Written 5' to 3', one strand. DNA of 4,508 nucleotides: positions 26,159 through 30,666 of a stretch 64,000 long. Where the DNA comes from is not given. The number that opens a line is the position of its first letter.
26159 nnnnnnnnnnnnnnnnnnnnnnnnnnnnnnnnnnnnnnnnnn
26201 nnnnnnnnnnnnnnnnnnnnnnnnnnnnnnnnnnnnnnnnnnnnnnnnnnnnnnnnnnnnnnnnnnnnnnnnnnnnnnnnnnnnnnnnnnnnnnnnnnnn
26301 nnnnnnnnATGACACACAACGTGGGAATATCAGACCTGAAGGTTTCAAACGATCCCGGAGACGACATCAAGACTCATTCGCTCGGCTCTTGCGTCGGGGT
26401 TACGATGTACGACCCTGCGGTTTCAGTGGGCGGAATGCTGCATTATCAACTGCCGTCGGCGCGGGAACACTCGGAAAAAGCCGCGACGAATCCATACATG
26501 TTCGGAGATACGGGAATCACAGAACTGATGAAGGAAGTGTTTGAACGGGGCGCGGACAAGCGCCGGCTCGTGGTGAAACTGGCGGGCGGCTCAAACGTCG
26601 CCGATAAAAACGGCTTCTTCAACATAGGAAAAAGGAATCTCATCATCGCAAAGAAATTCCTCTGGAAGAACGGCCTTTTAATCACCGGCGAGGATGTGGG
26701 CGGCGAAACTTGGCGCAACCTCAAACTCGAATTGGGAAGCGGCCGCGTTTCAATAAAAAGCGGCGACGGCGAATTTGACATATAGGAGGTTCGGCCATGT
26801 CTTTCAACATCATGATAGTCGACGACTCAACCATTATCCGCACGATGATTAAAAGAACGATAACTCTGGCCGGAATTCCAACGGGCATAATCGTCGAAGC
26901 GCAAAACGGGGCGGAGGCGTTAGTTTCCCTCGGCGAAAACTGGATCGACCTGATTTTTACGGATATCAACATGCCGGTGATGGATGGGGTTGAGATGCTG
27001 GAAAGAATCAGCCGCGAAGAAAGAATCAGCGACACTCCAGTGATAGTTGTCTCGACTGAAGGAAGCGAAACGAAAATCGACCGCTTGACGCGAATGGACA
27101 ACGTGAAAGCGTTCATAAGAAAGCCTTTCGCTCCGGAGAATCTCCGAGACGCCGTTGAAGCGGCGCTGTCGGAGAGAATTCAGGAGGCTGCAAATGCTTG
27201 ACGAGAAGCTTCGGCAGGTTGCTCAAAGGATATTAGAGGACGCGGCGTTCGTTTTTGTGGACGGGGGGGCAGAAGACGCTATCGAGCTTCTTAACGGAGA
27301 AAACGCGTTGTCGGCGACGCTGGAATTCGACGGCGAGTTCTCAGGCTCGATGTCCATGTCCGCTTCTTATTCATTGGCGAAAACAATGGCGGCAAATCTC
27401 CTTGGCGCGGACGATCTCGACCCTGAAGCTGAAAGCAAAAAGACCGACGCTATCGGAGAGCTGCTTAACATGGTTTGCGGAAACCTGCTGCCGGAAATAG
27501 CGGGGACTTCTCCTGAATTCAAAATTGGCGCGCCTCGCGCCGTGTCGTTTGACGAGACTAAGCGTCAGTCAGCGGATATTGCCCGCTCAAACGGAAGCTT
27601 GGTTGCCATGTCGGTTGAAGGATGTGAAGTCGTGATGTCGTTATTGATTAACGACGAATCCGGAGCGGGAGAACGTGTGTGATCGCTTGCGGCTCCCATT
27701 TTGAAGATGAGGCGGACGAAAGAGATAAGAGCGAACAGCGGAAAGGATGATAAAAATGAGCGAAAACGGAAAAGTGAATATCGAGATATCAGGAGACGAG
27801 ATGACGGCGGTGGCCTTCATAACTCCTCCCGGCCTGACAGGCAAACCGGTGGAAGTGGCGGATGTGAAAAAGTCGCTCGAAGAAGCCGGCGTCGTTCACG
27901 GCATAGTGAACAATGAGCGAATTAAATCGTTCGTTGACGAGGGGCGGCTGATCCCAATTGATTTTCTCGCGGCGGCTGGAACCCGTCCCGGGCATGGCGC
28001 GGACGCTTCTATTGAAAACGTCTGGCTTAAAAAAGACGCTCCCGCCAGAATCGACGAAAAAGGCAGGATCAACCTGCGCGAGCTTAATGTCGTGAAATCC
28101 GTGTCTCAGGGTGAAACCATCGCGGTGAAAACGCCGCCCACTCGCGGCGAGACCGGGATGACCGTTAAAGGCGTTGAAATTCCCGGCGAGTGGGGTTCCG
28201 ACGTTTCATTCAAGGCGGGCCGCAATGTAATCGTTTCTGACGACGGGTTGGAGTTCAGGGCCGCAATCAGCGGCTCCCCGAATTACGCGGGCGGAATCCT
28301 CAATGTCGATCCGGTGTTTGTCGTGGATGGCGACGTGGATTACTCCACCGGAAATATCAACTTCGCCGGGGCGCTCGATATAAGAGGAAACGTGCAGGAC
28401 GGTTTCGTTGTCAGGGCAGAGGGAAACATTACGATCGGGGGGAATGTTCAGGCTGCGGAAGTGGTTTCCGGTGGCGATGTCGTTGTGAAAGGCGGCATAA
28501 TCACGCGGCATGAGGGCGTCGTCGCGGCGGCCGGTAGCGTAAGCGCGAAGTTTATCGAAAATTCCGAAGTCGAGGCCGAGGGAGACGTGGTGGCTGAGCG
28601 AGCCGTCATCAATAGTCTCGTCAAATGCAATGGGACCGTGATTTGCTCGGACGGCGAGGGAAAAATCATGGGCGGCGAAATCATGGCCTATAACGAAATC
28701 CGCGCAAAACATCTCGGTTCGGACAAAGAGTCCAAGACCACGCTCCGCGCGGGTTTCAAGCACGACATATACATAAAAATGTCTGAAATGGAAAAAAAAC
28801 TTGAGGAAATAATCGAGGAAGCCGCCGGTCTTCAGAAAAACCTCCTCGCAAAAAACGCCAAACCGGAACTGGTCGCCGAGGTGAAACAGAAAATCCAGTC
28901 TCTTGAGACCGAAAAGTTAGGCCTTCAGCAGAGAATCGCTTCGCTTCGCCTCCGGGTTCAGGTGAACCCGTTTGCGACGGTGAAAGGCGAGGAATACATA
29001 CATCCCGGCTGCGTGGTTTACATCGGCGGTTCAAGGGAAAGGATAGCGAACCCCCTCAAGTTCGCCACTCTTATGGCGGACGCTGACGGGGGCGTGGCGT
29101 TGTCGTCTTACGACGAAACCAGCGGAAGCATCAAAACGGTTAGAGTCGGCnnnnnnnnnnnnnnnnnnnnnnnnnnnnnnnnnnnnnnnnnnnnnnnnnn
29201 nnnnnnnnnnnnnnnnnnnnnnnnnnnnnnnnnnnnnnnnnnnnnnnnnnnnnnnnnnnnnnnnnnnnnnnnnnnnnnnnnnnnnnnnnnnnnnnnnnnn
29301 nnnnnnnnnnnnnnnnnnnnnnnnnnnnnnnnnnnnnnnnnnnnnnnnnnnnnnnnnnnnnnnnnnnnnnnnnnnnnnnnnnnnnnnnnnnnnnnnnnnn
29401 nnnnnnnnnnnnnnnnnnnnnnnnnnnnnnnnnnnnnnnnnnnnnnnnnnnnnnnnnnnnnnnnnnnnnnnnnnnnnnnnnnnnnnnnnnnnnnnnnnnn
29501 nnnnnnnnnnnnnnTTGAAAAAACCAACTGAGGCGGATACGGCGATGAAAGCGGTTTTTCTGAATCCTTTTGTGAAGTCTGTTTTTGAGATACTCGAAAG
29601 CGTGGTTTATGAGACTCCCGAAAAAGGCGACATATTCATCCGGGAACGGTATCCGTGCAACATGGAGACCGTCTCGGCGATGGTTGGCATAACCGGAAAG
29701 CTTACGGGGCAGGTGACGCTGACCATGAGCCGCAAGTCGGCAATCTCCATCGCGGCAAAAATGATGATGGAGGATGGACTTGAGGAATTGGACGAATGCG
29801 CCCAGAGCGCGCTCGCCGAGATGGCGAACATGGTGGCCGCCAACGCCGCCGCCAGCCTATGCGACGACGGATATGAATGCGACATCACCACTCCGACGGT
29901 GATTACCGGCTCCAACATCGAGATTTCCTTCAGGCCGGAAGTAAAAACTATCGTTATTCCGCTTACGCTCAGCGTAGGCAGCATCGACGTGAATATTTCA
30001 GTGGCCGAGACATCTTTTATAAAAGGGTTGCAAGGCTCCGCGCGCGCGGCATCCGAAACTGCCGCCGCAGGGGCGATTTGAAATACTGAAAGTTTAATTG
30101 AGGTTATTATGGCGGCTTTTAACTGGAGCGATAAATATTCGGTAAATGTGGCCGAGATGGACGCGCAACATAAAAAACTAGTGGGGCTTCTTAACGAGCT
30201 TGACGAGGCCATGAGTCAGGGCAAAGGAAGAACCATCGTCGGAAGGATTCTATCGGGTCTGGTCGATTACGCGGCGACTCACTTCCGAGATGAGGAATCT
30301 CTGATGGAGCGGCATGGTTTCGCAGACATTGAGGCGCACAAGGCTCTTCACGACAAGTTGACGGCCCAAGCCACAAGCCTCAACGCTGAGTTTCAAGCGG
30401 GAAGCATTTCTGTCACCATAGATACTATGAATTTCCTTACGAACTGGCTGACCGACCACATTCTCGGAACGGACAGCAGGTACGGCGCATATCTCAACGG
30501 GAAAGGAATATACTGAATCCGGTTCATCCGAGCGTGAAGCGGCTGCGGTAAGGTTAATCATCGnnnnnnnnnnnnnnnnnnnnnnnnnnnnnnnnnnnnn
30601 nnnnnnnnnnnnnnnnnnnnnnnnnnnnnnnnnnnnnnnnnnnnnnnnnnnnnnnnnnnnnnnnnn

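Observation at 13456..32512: Island-borne chemosensory system with a heme-c sensor kinase, sigma-54 activator, CheA/W/MCP/R/D/Y, two CheX, a FapA-REC fusion, hemerythrin and HD-GYP output. No CheB.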

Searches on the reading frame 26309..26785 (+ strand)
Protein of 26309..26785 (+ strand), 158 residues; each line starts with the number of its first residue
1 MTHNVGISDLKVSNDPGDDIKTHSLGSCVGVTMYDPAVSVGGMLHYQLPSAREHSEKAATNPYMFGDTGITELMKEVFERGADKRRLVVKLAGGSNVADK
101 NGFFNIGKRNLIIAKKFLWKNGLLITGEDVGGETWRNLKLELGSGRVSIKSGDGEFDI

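Call 3: search_protein_families(library=pfam, proteins=[window:26309-26785:+], max_evalue=0.01)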
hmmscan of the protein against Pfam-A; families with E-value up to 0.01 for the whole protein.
window:26309-26785:+ (158 aa): 1 family
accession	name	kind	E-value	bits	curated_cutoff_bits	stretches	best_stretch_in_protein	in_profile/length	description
PF03975.18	CheD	-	7.1e-27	94.1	25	1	48-151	2-108/108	CheD chemotactic sensory transduction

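Call 79: search_protein_families(library=ncbifam, proteins=[window:26309-26785:+], max_evalue=0.00001)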
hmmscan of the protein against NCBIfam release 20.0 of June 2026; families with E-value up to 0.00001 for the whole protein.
window:26309-26785:+ (158 aa): 9 families
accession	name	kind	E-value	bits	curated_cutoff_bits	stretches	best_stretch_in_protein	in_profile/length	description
NF041119.1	CheD_Thtga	equivalog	1.4e-30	106.8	240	1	5-154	5-151/160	chemoreceptor glutamine deamidase/glutamate methylesterase CheD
NF010015.0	PRK13490.1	equivalog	1.4e-28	100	251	1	4-151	7-154/162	chemoreceptor glutamine deamidase CheD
NF010018.0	PRK13495.1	equivalog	1.1e-26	93.9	243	1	5-151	6-147/159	chemoreceptor glutamine deamidase CheD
NF010013.0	PRK13487.1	equivalog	3e-22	79.1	223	1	22-150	43-168/201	chemoreceptor glutamine deamidase CheD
NF010020.0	PRK13498.1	equivalog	4.4e-20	72.2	236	1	20-151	26-157/168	chemoreceptor glutamine deamidase CheD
NF010019.0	PRK13497.1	equivalog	2e-19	70.1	313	1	9-147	16-150/184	chemoreceptor glutamine deamidase CheD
NF010014.0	PRK13489.1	equivalog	1.4e-17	64.7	290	1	22-150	38-166/238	chemoreceptor glutamine deamidase CheD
NF010016.0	PRK13493.1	equivalog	1.4e-11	44.6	369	1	18-150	57-193/227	chemoreceptor glutamine deamidase CheD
NF010017.0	PRK13494.1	equivalog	1.5e-09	37.7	285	1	20-137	28-142/163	chemoreceptor glutamine deamidase CheD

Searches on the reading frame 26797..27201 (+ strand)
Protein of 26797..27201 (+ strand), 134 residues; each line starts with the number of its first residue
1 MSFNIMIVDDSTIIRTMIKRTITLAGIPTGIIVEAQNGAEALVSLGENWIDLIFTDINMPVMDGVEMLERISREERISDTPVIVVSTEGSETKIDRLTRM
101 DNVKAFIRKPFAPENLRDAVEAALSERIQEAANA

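Call 4: search_protein_families(library=pfam, proteins=[window:26797-27201:+], max_evalue=0.01)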
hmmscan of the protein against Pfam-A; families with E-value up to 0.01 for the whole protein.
window:26797-27201:+ (134 aa): 1 family
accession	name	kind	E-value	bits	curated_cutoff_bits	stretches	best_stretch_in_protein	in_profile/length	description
PF00072.30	Response_reg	-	1.1e-24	87.2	30.2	1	5-121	1-111/111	Response regulator receiver domain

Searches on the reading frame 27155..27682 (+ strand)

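Call 4: search_protein_families(library=pfam, proteins=[window:27155-27682:+], max_evalue=0.01)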
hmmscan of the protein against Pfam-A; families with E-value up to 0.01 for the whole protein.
window:27155-27682:+ (175 aa): 1 family
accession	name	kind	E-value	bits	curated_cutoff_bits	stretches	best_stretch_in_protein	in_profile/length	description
PF13690.11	CheX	-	4.9e-13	49.4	27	1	53-136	2-79/94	Chemotaxis phosphatase CheX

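Call 79: search_protein_families(library=ncbifam, proteins=[window:27194-27682:+], max_evalue=0.00001)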
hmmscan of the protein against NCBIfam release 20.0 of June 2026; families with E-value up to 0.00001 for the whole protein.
window:27194-27682:+ (162 aa): 0 families

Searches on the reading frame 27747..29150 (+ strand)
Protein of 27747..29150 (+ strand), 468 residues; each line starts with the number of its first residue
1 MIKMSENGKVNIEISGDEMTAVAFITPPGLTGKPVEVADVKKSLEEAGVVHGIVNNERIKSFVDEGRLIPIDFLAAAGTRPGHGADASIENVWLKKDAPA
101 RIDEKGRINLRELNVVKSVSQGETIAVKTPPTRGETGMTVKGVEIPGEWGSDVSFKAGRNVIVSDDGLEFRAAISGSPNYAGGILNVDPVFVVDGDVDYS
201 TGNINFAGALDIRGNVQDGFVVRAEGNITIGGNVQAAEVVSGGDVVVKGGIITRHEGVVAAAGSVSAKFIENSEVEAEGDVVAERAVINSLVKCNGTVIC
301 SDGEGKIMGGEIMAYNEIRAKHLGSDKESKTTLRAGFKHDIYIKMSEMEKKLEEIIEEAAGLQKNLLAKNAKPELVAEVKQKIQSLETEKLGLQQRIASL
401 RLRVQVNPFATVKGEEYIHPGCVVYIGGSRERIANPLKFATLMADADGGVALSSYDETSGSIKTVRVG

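Call 85: search_solved_structures(query=window:27747-29150:+, max_evalue=1)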
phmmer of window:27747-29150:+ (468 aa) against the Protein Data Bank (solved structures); distinct sequences matched with E-value up to 1: 2.
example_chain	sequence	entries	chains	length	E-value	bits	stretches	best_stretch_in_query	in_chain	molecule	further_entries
4tko_B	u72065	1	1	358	0.06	15.4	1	346-440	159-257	EmrA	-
7a9b_A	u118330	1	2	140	0.89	11.5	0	218-271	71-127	SH3 and multiple ankyrin repeat domains protein 1,Arf-GAP with Rho-GAP domain, ANK repeat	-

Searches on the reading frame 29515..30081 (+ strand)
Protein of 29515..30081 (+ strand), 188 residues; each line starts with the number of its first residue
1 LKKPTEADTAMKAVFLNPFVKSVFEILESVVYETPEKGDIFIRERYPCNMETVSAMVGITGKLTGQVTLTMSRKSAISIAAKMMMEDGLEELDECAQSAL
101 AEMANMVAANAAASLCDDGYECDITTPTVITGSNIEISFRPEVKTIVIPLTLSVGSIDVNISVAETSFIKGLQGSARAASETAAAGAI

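Call 4: search_protein_families(library=pfam, proteins=[window:29515-30081:+], max_evalue=0.01)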
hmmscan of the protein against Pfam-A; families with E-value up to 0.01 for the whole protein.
window:29515-30081:+ (188 aa): 2 families
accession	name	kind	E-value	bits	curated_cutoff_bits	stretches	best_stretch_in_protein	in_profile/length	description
PF13690.11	CheX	-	7.1e-22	77.7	27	1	53-150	1-93/94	Chemotaxis phosphatase CheX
PF04509.17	CheC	-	1.4e-07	31.8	22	1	96-130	2-37/38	CheC-like family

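Call 79: search_protein_families(library=ncbifam, proteins=[window:29515-30081:+], max_evalue=0.00001)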
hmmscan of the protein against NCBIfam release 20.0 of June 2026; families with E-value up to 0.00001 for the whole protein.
window:29515-30081:+ (188 aa): 2 families
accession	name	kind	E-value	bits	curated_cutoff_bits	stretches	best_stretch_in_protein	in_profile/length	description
NF041094.1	CheX_Thtogales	equivalog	1.8e-24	86.3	280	1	11-149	1-138/152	CheY-P phosphatase CheX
NF041093.1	CheC_Thtogales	equivalog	5.9e-06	26.3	250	1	52-116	60-126/201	CheY-P phosphatase CheC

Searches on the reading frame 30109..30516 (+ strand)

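Call 4: search_protein_families(library=pfam, proteins=[window:30109-30516:+], max_evalue=0.01)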
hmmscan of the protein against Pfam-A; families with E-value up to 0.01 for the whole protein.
window:30109-30516:+ (135 aa): 1 family
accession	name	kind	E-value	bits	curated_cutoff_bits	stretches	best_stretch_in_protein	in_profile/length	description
PF01814.28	Hemerythrin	-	5.5e-17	62.9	25.3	1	14-127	3-125/127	Hemerythrin HHE cation binding domain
